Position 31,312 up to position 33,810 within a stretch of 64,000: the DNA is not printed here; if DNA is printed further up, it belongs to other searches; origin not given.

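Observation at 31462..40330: Two giant GT2-polytopic membrane fusion proteins (732 and 845 aa) suggesting synthase-type processive or coupled glycosyl transfer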

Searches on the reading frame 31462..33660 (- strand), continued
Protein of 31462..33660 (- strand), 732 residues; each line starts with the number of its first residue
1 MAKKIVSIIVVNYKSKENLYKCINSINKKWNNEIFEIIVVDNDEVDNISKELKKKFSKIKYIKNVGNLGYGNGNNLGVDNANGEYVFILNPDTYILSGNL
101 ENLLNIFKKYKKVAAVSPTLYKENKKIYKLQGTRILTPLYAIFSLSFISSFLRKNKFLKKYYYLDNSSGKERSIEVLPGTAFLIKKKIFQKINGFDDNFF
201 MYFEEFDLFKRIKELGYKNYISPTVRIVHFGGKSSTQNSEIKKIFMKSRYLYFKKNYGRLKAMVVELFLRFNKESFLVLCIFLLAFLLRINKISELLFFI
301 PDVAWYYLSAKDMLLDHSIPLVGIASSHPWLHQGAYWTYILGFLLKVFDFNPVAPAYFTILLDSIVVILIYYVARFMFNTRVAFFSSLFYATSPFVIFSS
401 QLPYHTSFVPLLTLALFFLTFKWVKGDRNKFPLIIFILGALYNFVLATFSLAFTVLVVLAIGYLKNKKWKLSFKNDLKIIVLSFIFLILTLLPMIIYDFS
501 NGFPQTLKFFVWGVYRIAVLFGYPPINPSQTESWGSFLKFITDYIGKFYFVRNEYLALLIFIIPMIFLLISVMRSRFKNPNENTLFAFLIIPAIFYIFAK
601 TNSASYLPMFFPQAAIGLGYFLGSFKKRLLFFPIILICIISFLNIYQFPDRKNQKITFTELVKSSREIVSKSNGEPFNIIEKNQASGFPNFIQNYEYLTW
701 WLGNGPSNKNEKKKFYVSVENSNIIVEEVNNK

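Call 23: find_encoding_contigs(protein=P0031, flank=10000, max_places=2)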
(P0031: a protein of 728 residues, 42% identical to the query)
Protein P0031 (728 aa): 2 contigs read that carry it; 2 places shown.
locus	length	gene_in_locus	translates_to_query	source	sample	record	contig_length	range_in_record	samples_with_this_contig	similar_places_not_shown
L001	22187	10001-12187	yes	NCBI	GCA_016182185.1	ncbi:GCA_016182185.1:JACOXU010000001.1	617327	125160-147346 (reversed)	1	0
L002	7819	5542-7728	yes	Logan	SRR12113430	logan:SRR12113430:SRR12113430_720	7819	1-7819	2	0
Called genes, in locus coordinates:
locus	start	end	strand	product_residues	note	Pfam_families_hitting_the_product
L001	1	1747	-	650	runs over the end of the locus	-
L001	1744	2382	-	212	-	PF13489:Methyltransf_23, PF08241:Methyltransf_11, PF08242:Methyltransf_12 (weak), PF13649:Methyltransf_25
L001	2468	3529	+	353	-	PF01073:3Beta_HSD, PF01370:Epimerase, PF02719:Polysacc_synt_2 (weak), PF04321:RmlD_sub_bind (weak), PF16363:GDP_Man_Dehyd, PF07993:NAD_binding_4, PF01370:Epimerase, PF16363:GDP_Man_Dehyd, +1 more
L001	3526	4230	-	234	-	PF00535:Glycos_transf_2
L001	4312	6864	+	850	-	PF00535:Glycos_transf_2, PF10111:Glyco_tranf_2_2 (faint), PF13641:Glyco_tranf_2_3 (weak), PF13506:Glyco_transf_21 (weak)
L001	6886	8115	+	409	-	PF01943:Polysacc_synt, PF13440:Polysacc_synt_3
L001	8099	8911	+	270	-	PF02353:CMAS, PF03848:TehB, PF01209:Ubie_methyltran, PF13489:Methyltransf_23, PF05175:MTS, PF06325:PrmA, PF13847:Methyltransf_31, PF08241:Methyltransf_11, +3 more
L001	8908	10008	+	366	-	PF13439:Glyco_transf_4, PF00534:Glycos_transf_1, PF13692:Glyco_trans_1_4, PF13524:Glyco_trans_1_2 (weak)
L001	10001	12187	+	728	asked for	PF00535:Glycos_transf_2, PF10111:Glyco_tranf_2_2 (weak), PF13231:PMT_2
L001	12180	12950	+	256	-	PF00535:Glycos_transf_2, PF10111:Glyco_tranf_2_2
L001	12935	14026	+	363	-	PF09594:GT87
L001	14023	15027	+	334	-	-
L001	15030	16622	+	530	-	PF02366:PMT (weak), PF13231:PMT_2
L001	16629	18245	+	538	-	PF13231:PMT_2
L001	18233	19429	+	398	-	PF04932:Wzy_C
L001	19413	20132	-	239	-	PF12733:Cadherin-like (faint), PF09136:Glucodextran_B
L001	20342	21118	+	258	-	PF00215:OMPdecase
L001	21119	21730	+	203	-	PF00156:Pribosyltran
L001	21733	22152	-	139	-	PF02823:ATP-synt_DE_N, PF00401:ATP-synt_DE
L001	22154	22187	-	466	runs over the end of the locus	PF02874:ATP-synt_ab_N, PF00006:ATP-synt_ab, PF22919:ATP-synt_VA_C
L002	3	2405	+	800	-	?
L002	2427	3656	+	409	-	PF01943:Polysacc_synt, PF13440:Polysacc_synt_3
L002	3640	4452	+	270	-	PF02353:CMAS, PF03848:TehB, PF01209:Ubie_methyltran, PF13489:Methyltransf_23, PF05175:MTS, PF06325:PrmA, PF13847:Methyltransf_31, PF08241:Methyltransf_11, +3 more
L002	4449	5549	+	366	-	PF13439:Glyco_transf_4, PF00534:Glycos_transf_1, PF13692:Glyco_trans_1_4, PF13524:Glyco_trans_1_2 (weak)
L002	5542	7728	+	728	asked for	PF00535:Glycos_transf_2, PF10111:Glyco_tranf_2_2 (weak), PF13231:PMT_2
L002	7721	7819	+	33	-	?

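Call 31: predict_structure(alignment_id=A1)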
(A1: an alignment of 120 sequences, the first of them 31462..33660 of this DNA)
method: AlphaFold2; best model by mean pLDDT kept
length: 732 residues; sequences in the alignment: 120
mean_pLDDT: 93.6   pTM: 0.90
mean pLDDT of the five models: 93.6, 93.1, 92.6, 92.2, 92.1
residues with pLDDT >= 90: 626; 70-90: 88; 50-70: 18; < 50: 0
segments of 3 or more residues with pLDDT < 50: none
pLDDT, mean of each block of 10 residues (from residue 1): 88 94 95 90 93 95 93 97 97 95 96 97 92 96 94 93 81 94 98 95 95 97 95 78 94 98 96 95 97 89 95 97 83 94 98 97 98 98 98 96 96 98 95 98 95 96 85 82 97 96 93 89 84 93 95 94 98 97 98 94 94 98 97 97 89 81 97 97 73 95 97 95 92 72
secondary structure, 60 per line:
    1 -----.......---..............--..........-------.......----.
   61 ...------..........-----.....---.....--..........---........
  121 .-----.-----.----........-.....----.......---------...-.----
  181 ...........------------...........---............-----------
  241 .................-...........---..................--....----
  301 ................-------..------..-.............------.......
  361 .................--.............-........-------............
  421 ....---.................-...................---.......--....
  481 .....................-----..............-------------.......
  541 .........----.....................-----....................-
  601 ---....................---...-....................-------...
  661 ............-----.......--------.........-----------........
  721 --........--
elements in order (helices of 4 or more, strands of 3 or more residues): E6-12 H16-29 E35-41 H49-55 E60-63 H70-79 E85-89 E93-97 H100-109 E113-121 H138-145 H147-151 H156-162 E172-174 E181-185 H186-191 H204-214 E218-229 H241-257 H259-269 H273-290 H293-296 H301-316 H335-347 H354-377 H380-392 H394-401 H409-424 H428-444 H446-464 H468-474 H477-501 H507-520 H534-549 H554-574 H580-599 H604-623 H631-650 H658-672 E678-681 H693-701 E713-720 E723-730

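Call 46: find_related_loci(query=A1, collection=genome_contigs, flank=10000)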
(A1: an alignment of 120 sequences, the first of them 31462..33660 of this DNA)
Query A1 (732 aa) in genome_contigs; peptide patterns used: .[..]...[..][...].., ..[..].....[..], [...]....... (x = any residue, [..] = any of these).
600 stretches matched a pattern (row limit reached: there are more); 489 encode a relative of the query (tblastn E <= 1e-3); the best 80 are kept; 80 distinct loci.
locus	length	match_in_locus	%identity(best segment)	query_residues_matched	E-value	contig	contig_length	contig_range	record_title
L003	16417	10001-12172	47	11-728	5e-173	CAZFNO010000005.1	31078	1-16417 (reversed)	MAG TPA_asm: uncultured Gammaproteobacteria bacterium isolate binchicken_co134_351 genome assembly, contig: NODE_2983_le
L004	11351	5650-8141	39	5-730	1e-154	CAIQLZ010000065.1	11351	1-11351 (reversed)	MAG: Candidatus Levybacteria bacterium isolate AM-lipid-01-D9_bin-0046 genome assembly, contig: bin-0046:065/107, whole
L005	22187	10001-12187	38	6-730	2e-145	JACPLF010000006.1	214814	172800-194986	MAG: Candidatus Levyibacteriota bacterium isolate NC_groundwater_514_Ag_S-0.1um_37_12 S35_SO-1_scaffold_96964, whole gen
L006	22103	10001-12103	32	7-704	4e-89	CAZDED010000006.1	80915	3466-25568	MAG TPA_asm: uncultured Gammaproteobacteria bacterium isolate SRP278252_co2_138 genome assembly, contig: NODE_432_length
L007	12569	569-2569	30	2-731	3e-73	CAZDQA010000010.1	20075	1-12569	MAG TPA_asm: uncultured Pseudomonadales bacterium isolate binchicken_co220_119 genome assembly, contig: NODE_1650_length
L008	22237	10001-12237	34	3-724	8e-71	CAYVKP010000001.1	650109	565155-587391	MAG TPA_asm: uncultured Gammaproteobacteria bacterium isolate SRP200132_co1_547 genome assembly, contig: NODE_2_length_6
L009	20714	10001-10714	39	6-269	2e-52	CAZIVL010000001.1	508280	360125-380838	MAG TPA_asm: uncultured Gammaproteobacteria bacterium isolate SRP342105_co1_60 genome assembly, contig: NODE_6_length_50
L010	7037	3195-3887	41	6-237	3e-42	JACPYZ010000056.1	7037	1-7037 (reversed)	MAG: Candidatus Curtissbacteria bacterium isolate NC_groundwater_876_Pr1_S2p5_40_11 Montesol18_S2p5_coassembly_scaffold_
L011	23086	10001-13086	33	6-270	6e-40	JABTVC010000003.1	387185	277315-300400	MAG: Planctomycetia bacterium isolate H5_AMX3 seq003, whole genome shotgun sequence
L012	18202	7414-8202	32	6-270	3e-39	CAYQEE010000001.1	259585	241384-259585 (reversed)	MAG TPA_asm: uncultured Gammaproteobacteria bacterium isolate SRP272529_co2_240 genome assembly, contig: NODE_16_length_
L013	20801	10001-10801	32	6-269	1e-37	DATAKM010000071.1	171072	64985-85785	MAG TPA_asm: Chloroflexia bacterium isolate SMAG_U6938 k141_14907, whole genome shotgun sequence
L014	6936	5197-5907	37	6-239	3e-37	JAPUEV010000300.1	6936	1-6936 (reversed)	MAG: Ignavibacteria bacterium isolate labscale reactor_MAG34 NODE_6243_length_6936_cov_4.548903, whole genome shotgun se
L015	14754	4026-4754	34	6-260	1e-36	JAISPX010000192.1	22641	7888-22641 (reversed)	MAG: Prevotellaceae bacterium isolate Kf353_bin101 k119_4242346, whole genome shotgun sequence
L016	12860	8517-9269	28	6-259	3e-36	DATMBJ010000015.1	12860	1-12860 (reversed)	MAG TPA_asm: Actinomycetota bacterium isolate SMAG_U13350 k141_199530, whole genome shotgun sequence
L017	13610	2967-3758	31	6-270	3e-36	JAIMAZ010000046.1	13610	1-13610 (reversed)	MAG: Ignavibacterium sp. isolate HOT.MB2.1 Contig47, whole genome shotgun sequence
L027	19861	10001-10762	31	6-258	1e-32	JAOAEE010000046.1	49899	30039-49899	MAG: Ignavibacteria bacterium isolate SKW251 k141_127578, whole genome shotgun sequence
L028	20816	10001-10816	33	6-273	2e-32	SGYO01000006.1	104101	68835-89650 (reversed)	MAG: bacterium isolate MED-G177 Bacteria-MED-G177-C6, whole genome shotgun sequence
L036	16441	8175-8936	32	6-257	5e-31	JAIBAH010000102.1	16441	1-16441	MAG: Bacteroidia bacterium isolate SSF10 NODE_70930_length_16441_cov_8.116893, whole genome shotgun sequence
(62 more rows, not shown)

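Call 55: search_protein_families(library=pfam, proteins=[L005:3331-4497:+, L005:4507-6045:+, L005:6045-7664:+, L012:2678-3709:+, L012:3709-5394:+, L012:7396-8235:+, L012:8223-10235:+, L012:10220-12850:-, L009:882-3437:-, L009:13376-15607:+], max_evalue=0.001)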
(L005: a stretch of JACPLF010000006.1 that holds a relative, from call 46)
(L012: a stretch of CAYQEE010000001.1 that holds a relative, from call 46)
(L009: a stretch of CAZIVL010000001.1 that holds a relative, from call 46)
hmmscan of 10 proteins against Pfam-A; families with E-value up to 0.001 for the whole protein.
L005:3331-4497:+ (388 aa): 3 families
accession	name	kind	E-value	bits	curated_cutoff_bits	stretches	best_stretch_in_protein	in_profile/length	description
PF00535.33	Glycos_transf_2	-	6.3e-24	85.2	23.3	1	11-122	1-117/168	Glycosyl transferase family 2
PF13641.12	Glyco_tranf_2_3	-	8.6e-10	39.5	27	1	10-206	3-216/230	Glycosyltransferase like family 2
PF13506.12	Glyco_transf_21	-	1.9e-06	27.9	21.7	1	78-219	25-174/174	Glycosyl transferase family 21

L005:4507-6045:+ (512 aa): 0 families

L005:6045-7664:+ (539 aa): 1 family
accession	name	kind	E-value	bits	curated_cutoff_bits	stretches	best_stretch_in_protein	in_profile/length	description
PF13231.12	PMT_2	-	3.8e-09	37.4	26.1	1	114-243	24-154/160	Dolichyl-phosphate-mannose-protein mannosyltransferase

L012:2678-3709:+ (343 aa): 3 families
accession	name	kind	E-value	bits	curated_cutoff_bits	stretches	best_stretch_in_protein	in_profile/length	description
PF00535.33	Glycos_transf_2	-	7.5e-25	88.2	23.3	1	19-134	2-119/168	Glycosyl transferase family 2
PF13641.12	Glyco_tranf_2_3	-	4.8e-08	33.7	27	1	18-213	4-211/230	Glycosyltransferase like family 2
PF13506.12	Glyco_transf_21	-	5.7e-05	23.1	21.7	1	90-223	25-165/174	Glycosyl transferase family 21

L012:3709-5394:+ (561 aa): 1 family
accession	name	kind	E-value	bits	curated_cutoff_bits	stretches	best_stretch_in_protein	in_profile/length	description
PF20604.3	DUF6798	-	1.9e-10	40.8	26.9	1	438-500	2-61/61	Domain of unknown function (DUF6798)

L012:7396-8235:+ (279 aa): 5 families
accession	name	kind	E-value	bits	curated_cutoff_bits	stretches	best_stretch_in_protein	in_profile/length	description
PF00535.33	Glycos_transf_2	-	4e-20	72.9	23.3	1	8-190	1-166/168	Glycosyl transferase family 2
PF13641.12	Glyco_tranf_2_3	-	3.9e-09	37.3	27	1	55-244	56-225/230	Glycosyltransferase like family 2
PF10111.15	Glyco_tranf_2_2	-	4.1e-07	30.2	27.3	1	9-199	3-186/276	Glycosyltransferase like family 2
PF02709.20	Glyco_transf_7C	-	9.8e-05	22.4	23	1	172-224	15-70/78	N-terminal domain of galactosyltransferase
PF13712.12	Glyco_tranf_2_5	-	0.00037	20.7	27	0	58-255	29-210/210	Glycosyltransferase like family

L012:8223-10235:+ (670 aa): 1 family
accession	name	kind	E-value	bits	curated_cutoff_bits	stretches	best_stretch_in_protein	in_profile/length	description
PF13231.12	PMT_2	-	8.3e-12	46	26.1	1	232-368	23-156/160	Dolichyl-phosphate-mannose-protein mannosyltransferase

L012:10220-12850:- (876 aa): 2 families
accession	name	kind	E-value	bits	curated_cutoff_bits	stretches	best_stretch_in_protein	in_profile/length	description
PF00535.33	Glycos_transf_2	-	2.2e-19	70.4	23.3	1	6-172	1-164/168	Glycosyl transferase family 2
PF13641.12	Glyco_tranf_2_3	-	4.7e-07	30.5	27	1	5-141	3-132/230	Glycosyltransferase like family 2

L009:882-3437:- (851 aa): 9 families
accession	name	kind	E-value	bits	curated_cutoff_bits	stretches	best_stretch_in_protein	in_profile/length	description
PF00561.26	Abhydrolase_1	-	1.6e-09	38.3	25.8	1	433-558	59-189/245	alpha/beta hydrolase fold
PF12697.13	Abhydrolase_6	-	5e-08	34.3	26.3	1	368-516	1-132/217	Alpha/beta hydrolase family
PF24681.1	Kelch_KLHDC2_KLHL20_DRC7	-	9.2e-07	28.8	50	1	108-273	2-172/221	KLHDC2/KLHL20/DRC7 Kelch-repeats domain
PF13964.12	Kelch_6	-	1.8e-06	28.2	25.3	0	302-331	2-30/50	Kelch motif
PF02089.21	Palm_thioest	-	3.6e-06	27.3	26.8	1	367-487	1-119/254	Palmitoyl protein thioesterase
PF24981.1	Beta-prop_ATRN-LZTR1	-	1.3e-05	25.1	50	1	98-192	141-240/289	Attractin/LZTR1 beta-propeller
PF12146.15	Hydrolase_4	-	2.8e-05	24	27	1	434-512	67-143/239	Serine aminopeptidase, S33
PF07819.20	PGAP1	-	0.00016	21.9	24.3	1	445-483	93-134/233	PGAP1-like alpha/beta domain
PF02450.21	LCAT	-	0.00045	20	21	0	418-502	90-187/392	Lecithin:cholesterol acyltransferase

L009:13376-15607:+ (743 aa): 0 families
